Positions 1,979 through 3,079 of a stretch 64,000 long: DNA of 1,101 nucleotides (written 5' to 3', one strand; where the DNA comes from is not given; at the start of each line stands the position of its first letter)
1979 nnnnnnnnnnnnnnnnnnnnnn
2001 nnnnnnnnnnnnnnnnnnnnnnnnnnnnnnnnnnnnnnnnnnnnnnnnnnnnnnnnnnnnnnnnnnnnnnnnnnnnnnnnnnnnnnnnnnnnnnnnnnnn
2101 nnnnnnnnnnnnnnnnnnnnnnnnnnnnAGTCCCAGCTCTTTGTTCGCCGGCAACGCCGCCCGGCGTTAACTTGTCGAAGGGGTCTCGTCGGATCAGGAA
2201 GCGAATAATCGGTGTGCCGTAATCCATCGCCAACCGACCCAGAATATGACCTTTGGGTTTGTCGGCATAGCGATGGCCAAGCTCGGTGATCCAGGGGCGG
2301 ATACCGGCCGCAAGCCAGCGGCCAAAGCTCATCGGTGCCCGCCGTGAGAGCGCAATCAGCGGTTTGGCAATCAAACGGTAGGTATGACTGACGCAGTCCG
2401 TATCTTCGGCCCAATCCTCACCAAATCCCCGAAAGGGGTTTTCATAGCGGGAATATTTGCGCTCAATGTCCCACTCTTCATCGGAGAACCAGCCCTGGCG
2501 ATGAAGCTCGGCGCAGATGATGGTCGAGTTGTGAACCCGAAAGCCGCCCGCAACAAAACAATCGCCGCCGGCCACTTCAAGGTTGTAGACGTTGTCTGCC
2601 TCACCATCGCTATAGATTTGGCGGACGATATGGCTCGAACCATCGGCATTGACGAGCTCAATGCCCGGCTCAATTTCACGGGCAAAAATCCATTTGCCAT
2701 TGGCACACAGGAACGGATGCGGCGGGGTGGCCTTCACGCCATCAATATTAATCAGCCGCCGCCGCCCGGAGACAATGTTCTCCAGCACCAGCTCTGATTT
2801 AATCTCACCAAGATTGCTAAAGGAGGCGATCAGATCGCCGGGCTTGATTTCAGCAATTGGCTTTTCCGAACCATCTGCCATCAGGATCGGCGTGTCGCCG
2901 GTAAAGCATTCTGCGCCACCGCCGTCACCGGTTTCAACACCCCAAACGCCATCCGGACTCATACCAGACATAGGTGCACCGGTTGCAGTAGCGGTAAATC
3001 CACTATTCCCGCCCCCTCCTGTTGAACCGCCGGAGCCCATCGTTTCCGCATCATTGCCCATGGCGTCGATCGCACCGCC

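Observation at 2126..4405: Large glycine-zipper protein with an intact Hint self-processing module and an unassigned C-terminal payload domain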

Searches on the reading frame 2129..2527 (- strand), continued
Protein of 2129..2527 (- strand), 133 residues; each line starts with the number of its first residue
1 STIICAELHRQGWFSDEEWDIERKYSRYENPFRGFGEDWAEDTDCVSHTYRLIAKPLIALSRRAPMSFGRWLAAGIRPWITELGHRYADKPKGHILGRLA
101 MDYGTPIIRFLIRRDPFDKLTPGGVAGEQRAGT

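Call 63: fold_search(model_id=the predicted structure, library=viral)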
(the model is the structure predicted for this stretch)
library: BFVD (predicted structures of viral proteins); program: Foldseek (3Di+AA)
matches with E <= 10: 52; with E <= 0.001: 0
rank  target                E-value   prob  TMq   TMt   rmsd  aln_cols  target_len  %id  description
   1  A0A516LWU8            2.6e-03  1.00  0.58  0.20   5.4       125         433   22  (no name in the UniProt tables at hand)
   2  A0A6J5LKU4            8.1e-02  1.00  0.59  0.29   3.8       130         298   16  Uncharacterized protein [uncultured Caudovirales phage]
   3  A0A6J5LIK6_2          2.0e-01  0.98  0.56  0.10   5.0       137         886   20  DUF4815 domain-containing protein [uncultured Caudovirales phage]
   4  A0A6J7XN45            5.6e-01  0.99  0.67  0.22   3.1       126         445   17  Uncharacterized protein [uncultured Caudovirales phage]
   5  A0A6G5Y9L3            5.6e-01  0.96  0.54  0.20   4.1       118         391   15  (no name in the UniProt tables at hand)
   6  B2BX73                1.9e+00  0.20  0.37  0.25   9.7       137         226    9  C protein [Salmon aquaparamyxovirus]
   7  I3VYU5                2.6e+00  0.05  0.19  0.16  16.0       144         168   14  (no name in the UniProt tables at hand)
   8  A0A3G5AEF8            2.7e+00  0.10  0.27  0.34  12.3       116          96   13  Uncharacterized protein [Satyrvirus sp.]
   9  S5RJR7                3.2e+00  0.06  0.22  0.17  17.3       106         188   18  Putative C2 protein [hypericum associated gemycircularvirus 1]
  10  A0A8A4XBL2            3.2e+00  0.04  0.19  0.11  19.1       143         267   17  Replication-associated protein [Emberiza rustica Genomoviridae sp.]
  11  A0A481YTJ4            4.6e+00  0.04  0.19  0.16  15.0       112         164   10  Transcription factor S-II [Marseillevirus LCMAC102]
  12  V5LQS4                4.9e+00  0.09  0.27  0.38   7.3        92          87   14  (no name in the UniProt tables at hand)
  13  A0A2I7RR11            4.9e+00  0.03  0.21  0.24   9.7       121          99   14  (no name in the UniProt tables at hand)
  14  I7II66                5.2e+00  0.06  0.26  0.26  10.9       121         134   12  Exonuclease [Campylobacter phage CP21]
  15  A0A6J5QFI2            5.2e+00  0.03  0.21  0.04  17.2       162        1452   10  Uncharacterized protein [uncultured Caudovirales phage]
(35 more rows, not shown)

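Call 65: search_protein_families(library=pfam, alignment_id=A6, max_evalue=0.001)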
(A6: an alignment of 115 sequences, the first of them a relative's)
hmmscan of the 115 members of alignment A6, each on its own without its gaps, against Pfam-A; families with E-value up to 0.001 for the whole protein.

A. member 1, P0012 (412 aa): 0 families

B. families by the number of members that match (of 115 scanned): 16 families
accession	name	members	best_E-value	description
PF18998.6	Flg_new_2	4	4.3e-36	Divergent InlB B-repeat domain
PF07963.17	N_methyl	3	4.4e-08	Prokaryotic N-terminal methylation motif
PF13290.12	CHB_HEX_C_1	2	1e-27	Chitobiase/beta-hexosaminidase C-terminal domain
PF13287.12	Fn3_assoc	2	6.4e-21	Fn3 associated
PF09479.16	Flg_new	2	3.7e-10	Listeria-Bacteroides repeat domain (List_Bact_rpt)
PF07691.17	PA14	1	6e-21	PA14 domain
PF07486.17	Hydrolase_2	1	5.8e-11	Cell Wall Hydrolase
PF00353.25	HemolysinCabind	1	3.2e-10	RTX calcium-binding nonapeptide repeat (4 copies)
PF00041.27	fn3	1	7.6e-08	Fibronectin type III domain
PF00090.25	TSP_1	1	2.1e-07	Thrombospondin type 1 domain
PF10528.15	GLEYA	1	7.2e-07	GLEYA domain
PF01476.26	LysM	1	2.4e-05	LysM domain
PF19028.6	TSP1_spondin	1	4e-05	Spondin-like TSP1 domain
PF22195.2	TSP1_CFP_C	1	6.3e-05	CFP-like, C-terminal thrombospondin type 1 domain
PF19030.6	TSP1_ADAMTS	1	0.00059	Thrombospondin type 1 domain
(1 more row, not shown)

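Call 119: fold_search(model_id=the predicted structure, library=pdb)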
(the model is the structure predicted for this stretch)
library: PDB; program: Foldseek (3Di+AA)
matches with E <= 10: 11; with E <= 0.001: 0
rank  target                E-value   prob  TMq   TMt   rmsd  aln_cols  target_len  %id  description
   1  1rj1                  2.8e+00  0.07  0.22  0.20  11.6       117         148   14  Crystal Structure of a Cell Wall Invertase Inhibitor from Tobacco (released 2004-02-03)
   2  1rj4_A                3.4e+00  0.07  0.23  0.22  11.9       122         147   13  Structure of a Cell Wall Invertase Inhibitor from Tobacco in Complex with Cd2+ (released 2004-02-03)
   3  6n4n_C                3.8e+00  0.04  0.19  0.16  18.3       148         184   16  Crystal structure of the designed protein DNCR2/danoprevir/NS3a complex (released 2019-09-11)
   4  8ub7_C                5.3e+00  0.04  0.20  0.23  12.5       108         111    8  Diversity-generating retroelement (DGR) ribonucleoprotein reverse transcriptase - Active state (N-occupied) (released 2024-10-23)
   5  2cj8_B                5.6e+00  0.05  0.23  0.22  11.9       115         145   10  Crystal Structure of a Cell Wall Invertase Inhibitor from Tobacco (pH 9.5) (released 2006-04-03)
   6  4u5a_D                5.6e+00  0.04  0.21  0.18  10.7       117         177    8  Sporozoite Protein for Cell Traversal (released 2014-12-24)
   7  3sxz_B                6.2e+00  0.03  0.20  0.19  15.3       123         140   10  Metal-free FCD domain of TM0439 a putative transcriptional regulator (released 2011-11-16)
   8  6n4n_F                6.5e+00  0.03  0.23  0.18  17.8       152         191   14  Crystal structure of the designed protein DNCR2/danoprevir/NS3a complex (released 2019-09-11)
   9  6xar_A                8.6e+00  0.06  0.24  0.13   6.6        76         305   16  Structure of CBL tyrosine kinase binding domain (TKBD) with C-terminal tail of Src-like kinase protein 2 (SLAP2) (released 2021-03-03)
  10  4dwl_B                9.0e+00  0.03  0.20  0.23  12.4       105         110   10  Avd molecule from Bordetella bacteriophage DGR (released 2013-02-27)
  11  8ub8_D                9.0e+00  0.03  0.21  0.24  12.9       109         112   10  Diversity-generating retroelement (DGR) ribonucleoprotein reverse transcriptase - Pre-active State 1a (released 2024-10-23)

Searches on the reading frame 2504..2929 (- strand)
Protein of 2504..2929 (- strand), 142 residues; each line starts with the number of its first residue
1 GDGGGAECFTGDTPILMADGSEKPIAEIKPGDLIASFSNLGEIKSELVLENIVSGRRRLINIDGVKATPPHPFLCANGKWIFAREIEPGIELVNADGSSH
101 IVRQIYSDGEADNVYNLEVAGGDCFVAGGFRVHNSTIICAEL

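Call 28: find_homologous_proteins(query=window:2522-2914:-, max_evalue=0.001)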
Query seq(131 aa) (131 aa): 1 proteins with E <= 0.001 among 25 candidates.
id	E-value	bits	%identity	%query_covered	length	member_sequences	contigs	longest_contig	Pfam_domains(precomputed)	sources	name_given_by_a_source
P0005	5.8e-43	164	100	57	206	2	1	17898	PF07591.16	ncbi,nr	ncbi:MAG: hypothetical protein HOC57_01740, partial [Rhodospirillaceae bacterium]|nr:hypothetical pr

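Call 56: search_solved_structures(query=window:2504-2929:-, max_evalue=10, show_alignments=5)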
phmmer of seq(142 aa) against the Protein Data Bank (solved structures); distinct sequences matched with E-value up to 10: 15.
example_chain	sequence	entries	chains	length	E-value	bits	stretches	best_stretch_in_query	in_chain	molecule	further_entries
8w20_A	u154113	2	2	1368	0.00077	22.5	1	4-129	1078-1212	Intein C-terminal splicing domain-containing protein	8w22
8r2c_A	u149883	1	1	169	0.0015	21.5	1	9-110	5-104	von willebrand factor type A (VWA) domain was originally protein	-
2lwy_A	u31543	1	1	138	0.0015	21.5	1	7-121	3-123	BACTERIAL INTEIN-LIKE DOMAIN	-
6y75_A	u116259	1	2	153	0.012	18.5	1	8-54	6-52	NAD(P)(+)--arginine ADP-ribosyltransferase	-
6tmm_AAA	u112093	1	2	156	0.013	18.5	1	8-54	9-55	NAD(P)(+)--arginine ADP-ribosyltransferase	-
6tmm_BBB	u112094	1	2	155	0.013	18.4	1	8-54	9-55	NAD(P)(+)--arginine ADP-ribosyltransferase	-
6y75_B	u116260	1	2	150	0.014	18.3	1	8-54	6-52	NAD(P)(+)--arginine ADP-ribosyltransferase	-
6rpp_A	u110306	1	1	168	0.017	18.1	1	65-133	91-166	Cell division control protein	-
4e2u_A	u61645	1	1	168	0.15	15.1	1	64-134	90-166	Pho radA intein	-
2lqm_A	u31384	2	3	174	0.17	14.8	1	64-112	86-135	Pho radA intein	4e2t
4o1r_A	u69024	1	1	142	0.19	14.7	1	9-134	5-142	Replicative DNA helicase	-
1at0_A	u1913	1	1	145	0.2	14.6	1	8-49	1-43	17-HEDGEHOG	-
6tyy_A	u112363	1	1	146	0.21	14.5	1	8-49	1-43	Protein hedgehog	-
6td6_B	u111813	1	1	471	0.72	12.8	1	8-49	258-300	Protein hedgehog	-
7cfv_A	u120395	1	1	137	1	12.3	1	65-134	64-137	Spl DnaX mini-intein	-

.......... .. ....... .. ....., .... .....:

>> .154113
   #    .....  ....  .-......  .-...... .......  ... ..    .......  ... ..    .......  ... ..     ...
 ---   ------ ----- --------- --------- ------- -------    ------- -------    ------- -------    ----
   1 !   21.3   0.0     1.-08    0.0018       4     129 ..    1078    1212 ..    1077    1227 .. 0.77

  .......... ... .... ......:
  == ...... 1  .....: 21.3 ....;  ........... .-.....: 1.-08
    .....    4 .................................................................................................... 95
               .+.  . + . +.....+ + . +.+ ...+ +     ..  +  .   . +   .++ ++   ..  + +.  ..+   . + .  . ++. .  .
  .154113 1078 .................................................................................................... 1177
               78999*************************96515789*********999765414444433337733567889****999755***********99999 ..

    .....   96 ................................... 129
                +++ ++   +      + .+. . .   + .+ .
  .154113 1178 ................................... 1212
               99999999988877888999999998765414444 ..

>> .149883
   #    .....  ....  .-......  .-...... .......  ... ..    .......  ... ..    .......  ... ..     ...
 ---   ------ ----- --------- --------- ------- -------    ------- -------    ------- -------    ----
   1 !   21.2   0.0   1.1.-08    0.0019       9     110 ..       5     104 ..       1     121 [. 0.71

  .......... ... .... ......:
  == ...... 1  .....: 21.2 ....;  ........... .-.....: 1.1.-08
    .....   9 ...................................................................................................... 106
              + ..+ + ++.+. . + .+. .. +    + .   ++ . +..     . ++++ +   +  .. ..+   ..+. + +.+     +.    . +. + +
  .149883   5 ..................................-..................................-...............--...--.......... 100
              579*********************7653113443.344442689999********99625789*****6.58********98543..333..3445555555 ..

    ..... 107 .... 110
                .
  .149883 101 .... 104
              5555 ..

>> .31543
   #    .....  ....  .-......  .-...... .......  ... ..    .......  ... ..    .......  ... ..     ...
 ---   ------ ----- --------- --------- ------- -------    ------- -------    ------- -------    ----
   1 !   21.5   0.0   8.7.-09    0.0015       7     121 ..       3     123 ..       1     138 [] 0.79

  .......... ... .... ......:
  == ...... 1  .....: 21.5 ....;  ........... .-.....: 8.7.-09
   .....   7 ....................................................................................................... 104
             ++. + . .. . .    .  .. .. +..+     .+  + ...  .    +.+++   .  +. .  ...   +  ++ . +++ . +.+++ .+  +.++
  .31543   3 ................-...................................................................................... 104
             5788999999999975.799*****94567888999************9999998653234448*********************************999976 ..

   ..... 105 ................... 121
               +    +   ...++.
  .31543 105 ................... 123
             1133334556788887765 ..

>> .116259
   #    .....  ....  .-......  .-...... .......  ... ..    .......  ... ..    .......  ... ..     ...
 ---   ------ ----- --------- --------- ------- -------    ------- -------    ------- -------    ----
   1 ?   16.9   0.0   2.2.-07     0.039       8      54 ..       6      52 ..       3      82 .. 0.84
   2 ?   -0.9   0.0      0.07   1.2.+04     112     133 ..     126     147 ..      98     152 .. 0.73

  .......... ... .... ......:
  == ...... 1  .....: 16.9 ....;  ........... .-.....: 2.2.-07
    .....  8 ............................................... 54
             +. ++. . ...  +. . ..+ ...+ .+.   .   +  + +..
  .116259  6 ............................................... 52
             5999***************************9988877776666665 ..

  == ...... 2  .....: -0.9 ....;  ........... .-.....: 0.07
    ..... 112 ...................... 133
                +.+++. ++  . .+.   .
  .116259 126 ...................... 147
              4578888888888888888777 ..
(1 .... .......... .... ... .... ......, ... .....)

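Call 72: search_dna_similar(query=window:2525-2908:-, collection=phages, mode=protein, max_evalue=0.01, max_rows=20)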
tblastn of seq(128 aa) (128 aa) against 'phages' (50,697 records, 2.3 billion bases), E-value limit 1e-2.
Records with a match: 84; places in all: 88; records where one place covers at least 80% of the query: 26.
Best place of each record, by identity: <60% 84.
By first word of the organism name: Mycobacterium 20; Gordonia 18; Vibrio 12; Caulobacter 9; Corynebacterium 8; Brevundimonas 4; Ruminococcus 3; Planktothrix 2; Acinetobacter 2; Bertelyvirus 2; and 4 more.
By host as written in the record: Gordonia terrae 3612 16; Mycobacterium smegmatis mc2 155 13; Caulobacter vibrioides CB15 11; - 10; Corynebacterium vitaeruminis NCIB 9291 6; Brevundimonas pondensis LVF1 4; Ruminococcus sp. 3; Mycobacterium smegmatis mc#155 3; and 12 more.
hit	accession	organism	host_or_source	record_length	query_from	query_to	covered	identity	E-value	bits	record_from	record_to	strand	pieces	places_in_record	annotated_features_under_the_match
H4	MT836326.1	Bacteriophage sp.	human fecal samples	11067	1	127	99%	30.9%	3e-9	59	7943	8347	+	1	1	record has no annotation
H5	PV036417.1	Ruminococcus phage NatCom_3870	Ruminococcus sp.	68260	1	128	100%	30.4%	2e-7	54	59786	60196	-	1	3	hypothetical protein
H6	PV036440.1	Ruminococcus phage NatCom_28775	Ruminococcus sp.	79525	1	128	100%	30.4%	2e-7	54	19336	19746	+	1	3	hypothetical protein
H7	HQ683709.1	Planktothrix phage PaV-LD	Planktothrix agardhii HAB637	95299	1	128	100%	30.2%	5e-3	41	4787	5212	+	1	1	replicative DNA helicase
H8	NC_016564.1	Planktothrix phage PaV-LD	Planktothrix agardhii HAB637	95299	1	128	100%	30.2%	5e-3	41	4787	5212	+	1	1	DnaB-like replicative helicase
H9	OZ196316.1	Vibrio phage K459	Seawater and oysters mix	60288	1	127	99%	28.7%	8e-5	46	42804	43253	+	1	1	DNA helicase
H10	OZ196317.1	Vibrio phage K461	Seawater and oysters mix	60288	1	127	99%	28.7%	8e-5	46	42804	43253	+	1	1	DNA helicase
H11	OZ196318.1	Vibrio phage K457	Seawater and oysters mix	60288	1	127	99%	28.7%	8e-5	46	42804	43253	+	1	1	DNA helicase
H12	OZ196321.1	Vibrio phage K455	Seawater and oysters mix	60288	1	127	99%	28.7%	8e-5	46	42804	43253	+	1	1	DNA helicase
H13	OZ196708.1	Vibrio phage K456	Seawater and oysters mix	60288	1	127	99%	28.7%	8e-5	46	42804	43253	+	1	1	DNA helicase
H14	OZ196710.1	Vibrio phage K458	Seawater and oysters mix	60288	1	127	99%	28.7%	8e-5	46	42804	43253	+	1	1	DNA helicase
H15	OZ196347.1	Vibrio phage K389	Seawater and oysters mix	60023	1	127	99%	28.7%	2e-4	45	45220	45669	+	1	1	DNA helicase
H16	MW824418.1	Vibrio phage 268E42.1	Vibrio crassostreae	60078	1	127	99%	28.7%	2e-4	45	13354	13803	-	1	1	hypothetical protein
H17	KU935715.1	Acinetobacter phage vB_AbaM_ME3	Acinetobacter baumannii DSM 30007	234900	1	127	99%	28.7%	1e-3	42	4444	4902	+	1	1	RNA (guanine-N1-)-methyltransferase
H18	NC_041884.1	Acinetobacter phage vB_AbaM_ME3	Acinetobacter baumannii DSM 30007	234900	1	127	99%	28.7%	1e-3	42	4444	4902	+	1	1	RNA (guanine-N1-)-methyltransferase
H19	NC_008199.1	Mycobacterium phage Pipefish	Mycobacterium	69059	1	93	73%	38.2%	2e-12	68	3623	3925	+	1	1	terminase large subunit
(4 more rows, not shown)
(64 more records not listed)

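Call 73: get_annotated_region(hit=H5, flank=2500)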
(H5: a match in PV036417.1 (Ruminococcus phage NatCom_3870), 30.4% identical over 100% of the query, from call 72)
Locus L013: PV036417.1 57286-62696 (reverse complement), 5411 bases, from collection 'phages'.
description: Ruminococcus phage NatCom_3870, complete genome.
organism: Ruminococcus phage NatCom_3870 (NCBI taxid 3403541)
taxonomy: Viruses; Duplodnaviria; Heunggongvirae; Uroviricota; Caudoviricetes; Ca. Heliusvirales
host: Ruminococcus sp.; source: human feces; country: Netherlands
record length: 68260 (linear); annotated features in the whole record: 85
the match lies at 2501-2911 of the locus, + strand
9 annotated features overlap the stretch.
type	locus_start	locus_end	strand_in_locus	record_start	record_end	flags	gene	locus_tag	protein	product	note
CDS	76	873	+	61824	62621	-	-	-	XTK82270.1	hypothetical protein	-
CDS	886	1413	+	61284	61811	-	-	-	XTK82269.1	hypothetical protein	-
CDS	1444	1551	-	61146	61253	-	-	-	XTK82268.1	hypothetical protein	-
CDS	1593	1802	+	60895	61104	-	-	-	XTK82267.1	hypothetical protein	-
CDS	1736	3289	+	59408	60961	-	-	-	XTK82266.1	hypothetical protein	-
CDS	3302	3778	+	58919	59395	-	-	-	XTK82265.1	hypothetical protein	-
CDS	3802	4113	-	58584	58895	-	-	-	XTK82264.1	hypothetical protein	-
CDS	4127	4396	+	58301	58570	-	-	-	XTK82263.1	hypothetical protein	-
CDS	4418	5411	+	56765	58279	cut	-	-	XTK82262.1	hypothetical protein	-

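Call 74: get_annotated_region(hit=H19, flank=1500)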
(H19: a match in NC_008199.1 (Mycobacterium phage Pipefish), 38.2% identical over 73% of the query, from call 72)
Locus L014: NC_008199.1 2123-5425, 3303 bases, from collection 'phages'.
description: Mycobacterium phage Pipefish, complete genome.
organism: Mycobacterium phage Pipefish (NCBI taxid 373413)
taxonomy: Viruses; Duplodnaviria; Heunggongvirae; Uroviricota; Caudoviricetes; Bclasvirinae; Pipefishvirus; Pipefishvirus pipefish
host: Mycobacterium; source: -; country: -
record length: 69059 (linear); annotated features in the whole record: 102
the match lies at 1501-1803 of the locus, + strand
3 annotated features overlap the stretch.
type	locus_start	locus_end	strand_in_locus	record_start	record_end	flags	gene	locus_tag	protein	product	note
CDS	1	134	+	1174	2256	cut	-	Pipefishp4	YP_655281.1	phosphoadenosine phosphosulfate reductase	-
CDS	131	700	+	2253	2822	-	-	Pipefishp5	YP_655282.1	ParB-like partition protein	-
CDS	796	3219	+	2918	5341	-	-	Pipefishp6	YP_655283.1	terminase large subunit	-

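Call 75: get_annotated_region(hit=H8, flank=600)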
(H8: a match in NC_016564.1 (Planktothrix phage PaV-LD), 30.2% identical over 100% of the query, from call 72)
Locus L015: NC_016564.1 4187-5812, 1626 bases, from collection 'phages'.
description: Planktothrix phage PaV-LD, complete genome.
organism: Planktothrix phage PaV-LD (NCBI taxid 994601)
taxonomy: Viruses; Duplodnaviria; Heunggongvirae; Uroviricota; Caudoviricetes
host: Planktothrix agardhii HAB637; source: -; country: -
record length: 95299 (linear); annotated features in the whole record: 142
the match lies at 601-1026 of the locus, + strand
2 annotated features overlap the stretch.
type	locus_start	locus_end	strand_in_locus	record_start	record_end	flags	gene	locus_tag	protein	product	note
CDS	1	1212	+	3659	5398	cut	-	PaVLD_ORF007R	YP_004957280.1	DnaB-like replicative helicase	-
CDS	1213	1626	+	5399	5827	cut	-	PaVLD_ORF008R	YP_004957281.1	hypothetical protein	-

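Call 76: get_annotated_region(hit=H9, flank=600)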
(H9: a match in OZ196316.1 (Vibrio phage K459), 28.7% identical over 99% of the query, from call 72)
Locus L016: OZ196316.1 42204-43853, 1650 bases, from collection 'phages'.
description: Vibrio phage K459 genome assembly, chromosome: VPK459_1.
organism: Vibrio phage K459 (NCBI taxid 3105726)
taxonomy: Viruses
host: -; source: Seawater and oysters mix; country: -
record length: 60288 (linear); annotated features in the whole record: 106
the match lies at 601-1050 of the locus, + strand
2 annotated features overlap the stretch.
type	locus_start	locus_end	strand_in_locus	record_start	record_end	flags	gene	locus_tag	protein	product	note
CDS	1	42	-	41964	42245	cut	-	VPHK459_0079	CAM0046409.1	hypothetical protein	-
CDS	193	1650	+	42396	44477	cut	-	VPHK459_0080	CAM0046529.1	DNA helicase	-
